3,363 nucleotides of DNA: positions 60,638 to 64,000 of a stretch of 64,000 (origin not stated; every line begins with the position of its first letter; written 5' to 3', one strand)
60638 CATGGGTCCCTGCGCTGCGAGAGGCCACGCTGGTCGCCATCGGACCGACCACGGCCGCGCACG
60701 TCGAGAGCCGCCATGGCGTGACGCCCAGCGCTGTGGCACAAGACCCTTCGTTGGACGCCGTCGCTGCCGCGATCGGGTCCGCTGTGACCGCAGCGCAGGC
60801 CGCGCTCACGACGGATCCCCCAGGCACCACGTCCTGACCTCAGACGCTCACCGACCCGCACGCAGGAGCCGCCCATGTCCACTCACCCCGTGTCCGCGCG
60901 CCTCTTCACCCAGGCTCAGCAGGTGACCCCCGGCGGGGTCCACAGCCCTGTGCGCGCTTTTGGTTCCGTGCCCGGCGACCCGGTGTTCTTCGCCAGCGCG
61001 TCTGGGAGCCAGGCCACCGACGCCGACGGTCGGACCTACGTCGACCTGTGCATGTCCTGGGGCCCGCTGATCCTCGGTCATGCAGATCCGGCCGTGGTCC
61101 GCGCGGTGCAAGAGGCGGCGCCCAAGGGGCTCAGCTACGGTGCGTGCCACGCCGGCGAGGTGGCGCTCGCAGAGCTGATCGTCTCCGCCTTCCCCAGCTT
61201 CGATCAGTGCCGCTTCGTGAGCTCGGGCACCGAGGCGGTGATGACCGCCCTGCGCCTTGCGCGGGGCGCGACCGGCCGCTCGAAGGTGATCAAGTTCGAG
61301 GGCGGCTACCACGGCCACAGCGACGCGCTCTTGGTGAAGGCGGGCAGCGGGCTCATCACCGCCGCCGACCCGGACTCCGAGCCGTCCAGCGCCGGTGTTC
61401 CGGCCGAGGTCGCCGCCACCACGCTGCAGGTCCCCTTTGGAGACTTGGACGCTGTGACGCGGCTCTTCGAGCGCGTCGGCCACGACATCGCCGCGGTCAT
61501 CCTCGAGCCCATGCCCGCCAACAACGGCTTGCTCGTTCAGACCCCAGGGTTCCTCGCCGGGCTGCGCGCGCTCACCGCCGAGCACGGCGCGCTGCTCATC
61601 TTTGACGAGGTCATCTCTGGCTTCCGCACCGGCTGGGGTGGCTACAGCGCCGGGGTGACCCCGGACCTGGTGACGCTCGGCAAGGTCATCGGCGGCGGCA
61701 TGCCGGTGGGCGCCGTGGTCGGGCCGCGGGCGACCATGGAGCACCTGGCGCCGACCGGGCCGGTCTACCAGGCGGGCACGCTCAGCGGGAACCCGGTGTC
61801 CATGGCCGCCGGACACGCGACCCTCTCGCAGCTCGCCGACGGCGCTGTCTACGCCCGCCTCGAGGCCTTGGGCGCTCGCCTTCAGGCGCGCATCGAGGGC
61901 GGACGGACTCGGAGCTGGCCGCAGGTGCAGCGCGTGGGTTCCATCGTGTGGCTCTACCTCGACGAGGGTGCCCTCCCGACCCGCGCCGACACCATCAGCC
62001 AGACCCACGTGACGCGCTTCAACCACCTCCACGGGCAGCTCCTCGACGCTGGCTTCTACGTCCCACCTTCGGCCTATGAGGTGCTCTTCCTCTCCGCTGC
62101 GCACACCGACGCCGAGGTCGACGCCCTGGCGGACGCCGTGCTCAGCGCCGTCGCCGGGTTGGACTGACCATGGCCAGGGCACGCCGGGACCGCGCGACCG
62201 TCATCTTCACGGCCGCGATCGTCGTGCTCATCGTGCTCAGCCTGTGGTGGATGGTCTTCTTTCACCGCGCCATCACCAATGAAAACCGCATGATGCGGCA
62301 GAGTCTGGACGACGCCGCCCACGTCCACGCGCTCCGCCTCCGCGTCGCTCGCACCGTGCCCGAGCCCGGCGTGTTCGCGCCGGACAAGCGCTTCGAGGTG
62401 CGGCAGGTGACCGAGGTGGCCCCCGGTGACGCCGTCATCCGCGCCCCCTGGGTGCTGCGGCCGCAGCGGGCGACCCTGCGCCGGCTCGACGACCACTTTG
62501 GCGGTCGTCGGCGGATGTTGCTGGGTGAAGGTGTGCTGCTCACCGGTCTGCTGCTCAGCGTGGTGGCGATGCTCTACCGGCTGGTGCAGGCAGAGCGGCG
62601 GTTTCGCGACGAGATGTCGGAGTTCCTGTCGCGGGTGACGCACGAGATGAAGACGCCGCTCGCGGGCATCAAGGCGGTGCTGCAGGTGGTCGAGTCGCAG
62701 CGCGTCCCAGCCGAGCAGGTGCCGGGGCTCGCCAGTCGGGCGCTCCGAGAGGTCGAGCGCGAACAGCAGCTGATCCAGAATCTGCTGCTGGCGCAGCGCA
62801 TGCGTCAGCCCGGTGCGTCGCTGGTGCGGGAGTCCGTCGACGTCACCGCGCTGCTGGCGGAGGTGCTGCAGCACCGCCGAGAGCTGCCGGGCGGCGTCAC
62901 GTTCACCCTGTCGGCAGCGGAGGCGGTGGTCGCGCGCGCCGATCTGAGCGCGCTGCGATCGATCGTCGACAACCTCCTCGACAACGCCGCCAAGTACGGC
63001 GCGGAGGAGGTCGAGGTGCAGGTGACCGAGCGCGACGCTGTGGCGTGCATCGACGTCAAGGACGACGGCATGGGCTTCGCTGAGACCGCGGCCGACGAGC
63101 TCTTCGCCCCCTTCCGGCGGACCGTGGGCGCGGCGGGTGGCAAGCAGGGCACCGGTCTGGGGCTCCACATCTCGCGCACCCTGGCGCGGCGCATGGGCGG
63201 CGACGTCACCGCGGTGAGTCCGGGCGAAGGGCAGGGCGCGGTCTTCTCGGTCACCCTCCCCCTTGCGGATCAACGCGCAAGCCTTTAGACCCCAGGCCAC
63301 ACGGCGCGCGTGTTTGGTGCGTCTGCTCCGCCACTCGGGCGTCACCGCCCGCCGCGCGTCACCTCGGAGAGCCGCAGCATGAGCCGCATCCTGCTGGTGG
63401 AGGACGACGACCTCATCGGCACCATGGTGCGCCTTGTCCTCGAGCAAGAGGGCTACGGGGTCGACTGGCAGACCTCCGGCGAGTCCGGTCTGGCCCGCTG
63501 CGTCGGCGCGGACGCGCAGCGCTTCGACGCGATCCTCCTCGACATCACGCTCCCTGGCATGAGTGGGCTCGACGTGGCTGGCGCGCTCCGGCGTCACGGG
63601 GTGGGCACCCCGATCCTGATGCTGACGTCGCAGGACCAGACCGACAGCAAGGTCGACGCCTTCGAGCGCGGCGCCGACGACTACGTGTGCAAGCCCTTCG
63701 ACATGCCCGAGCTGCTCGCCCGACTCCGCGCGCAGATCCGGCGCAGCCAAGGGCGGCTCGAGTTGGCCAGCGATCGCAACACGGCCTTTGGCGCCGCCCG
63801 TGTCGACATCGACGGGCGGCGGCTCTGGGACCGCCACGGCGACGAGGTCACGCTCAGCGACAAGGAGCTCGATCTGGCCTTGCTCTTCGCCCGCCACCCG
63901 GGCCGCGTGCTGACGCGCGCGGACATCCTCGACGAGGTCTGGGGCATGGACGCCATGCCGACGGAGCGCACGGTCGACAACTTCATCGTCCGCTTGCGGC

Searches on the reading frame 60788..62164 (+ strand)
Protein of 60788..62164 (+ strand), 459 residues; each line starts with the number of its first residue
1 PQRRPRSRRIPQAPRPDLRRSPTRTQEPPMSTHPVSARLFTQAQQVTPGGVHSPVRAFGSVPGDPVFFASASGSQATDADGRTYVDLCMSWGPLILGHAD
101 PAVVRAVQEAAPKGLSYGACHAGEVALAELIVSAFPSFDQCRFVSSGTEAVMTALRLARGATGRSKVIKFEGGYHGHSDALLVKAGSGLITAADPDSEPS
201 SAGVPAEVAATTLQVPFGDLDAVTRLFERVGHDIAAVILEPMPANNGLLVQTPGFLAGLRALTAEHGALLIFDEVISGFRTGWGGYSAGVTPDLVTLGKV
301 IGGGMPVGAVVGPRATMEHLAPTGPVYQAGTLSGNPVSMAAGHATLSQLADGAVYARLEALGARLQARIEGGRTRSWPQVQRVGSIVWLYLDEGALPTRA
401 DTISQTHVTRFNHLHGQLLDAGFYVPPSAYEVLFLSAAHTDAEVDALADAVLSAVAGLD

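Call 57: search_protein_families(library=pfam, proteins=[window:60788-62164:+], max_evalue=0.001)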
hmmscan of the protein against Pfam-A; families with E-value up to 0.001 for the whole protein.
window:60788-62164:+ (459 aa): 1 family
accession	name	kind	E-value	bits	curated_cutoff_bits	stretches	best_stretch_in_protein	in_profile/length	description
PF00202.27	Aminotran_3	-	8.5e-69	232.6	30.5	1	66-383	11-342/403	Aminotransferase class-III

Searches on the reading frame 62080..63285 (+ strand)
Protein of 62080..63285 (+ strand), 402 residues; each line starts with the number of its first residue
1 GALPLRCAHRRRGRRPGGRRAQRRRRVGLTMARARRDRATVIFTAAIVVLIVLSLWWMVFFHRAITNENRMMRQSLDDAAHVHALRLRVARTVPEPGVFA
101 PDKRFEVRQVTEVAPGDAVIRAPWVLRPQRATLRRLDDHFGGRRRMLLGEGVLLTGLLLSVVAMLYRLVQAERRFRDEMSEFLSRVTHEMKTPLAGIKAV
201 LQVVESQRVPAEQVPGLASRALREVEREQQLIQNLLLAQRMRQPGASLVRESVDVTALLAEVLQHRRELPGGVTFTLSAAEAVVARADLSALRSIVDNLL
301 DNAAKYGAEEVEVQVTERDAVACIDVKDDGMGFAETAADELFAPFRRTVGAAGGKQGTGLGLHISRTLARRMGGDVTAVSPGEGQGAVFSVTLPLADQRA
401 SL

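Call 57: search_protein_families(library=pfam, proteins=[window:62080-63285:+], max_evalue=0.001)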
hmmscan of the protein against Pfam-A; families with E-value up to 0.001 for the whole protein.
window:62080-63285:+ (402 aa): 3 families
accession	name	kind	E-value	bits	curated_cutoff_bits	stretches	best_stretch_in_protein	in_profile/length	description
PF02518.31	HATPase_c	-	2.7e-23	82.9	26.4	1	288-396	2-110/111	Histidine kinase-, DNA gyrase B-, and HSP90-like ATPase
PF00512.31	HisKA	-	5.9e-11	42.7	26.9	1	179-243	2-65/66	His Kinase A (phospho-acceptor) domain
PF13581.12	HATPase_c_2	-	0.00039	20.9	27.4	1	280-372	20-112/127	Histidine kinase-like ATPase domain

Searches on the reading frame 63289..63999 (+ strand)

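Call 57: search_protein_families(library=pfam, proteins=[window:63289-63999:+], max_evalue=0.001)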
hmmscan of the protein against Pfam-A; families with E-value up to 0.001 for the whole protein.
window:63289-63999:+ (237 aa): 2 families
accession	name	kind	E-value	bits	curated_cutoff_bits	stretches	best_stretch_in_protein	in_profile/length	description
PF00072.30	Response_reg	-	2.4e-26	92.5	30.2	1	34-146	1-110/111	Response regulator receiver domain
PF00486.34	Trans_reg_C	-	9e-14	51.8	26.2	1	184-237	1-54/77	Transcriptional regulatory protein, C terminal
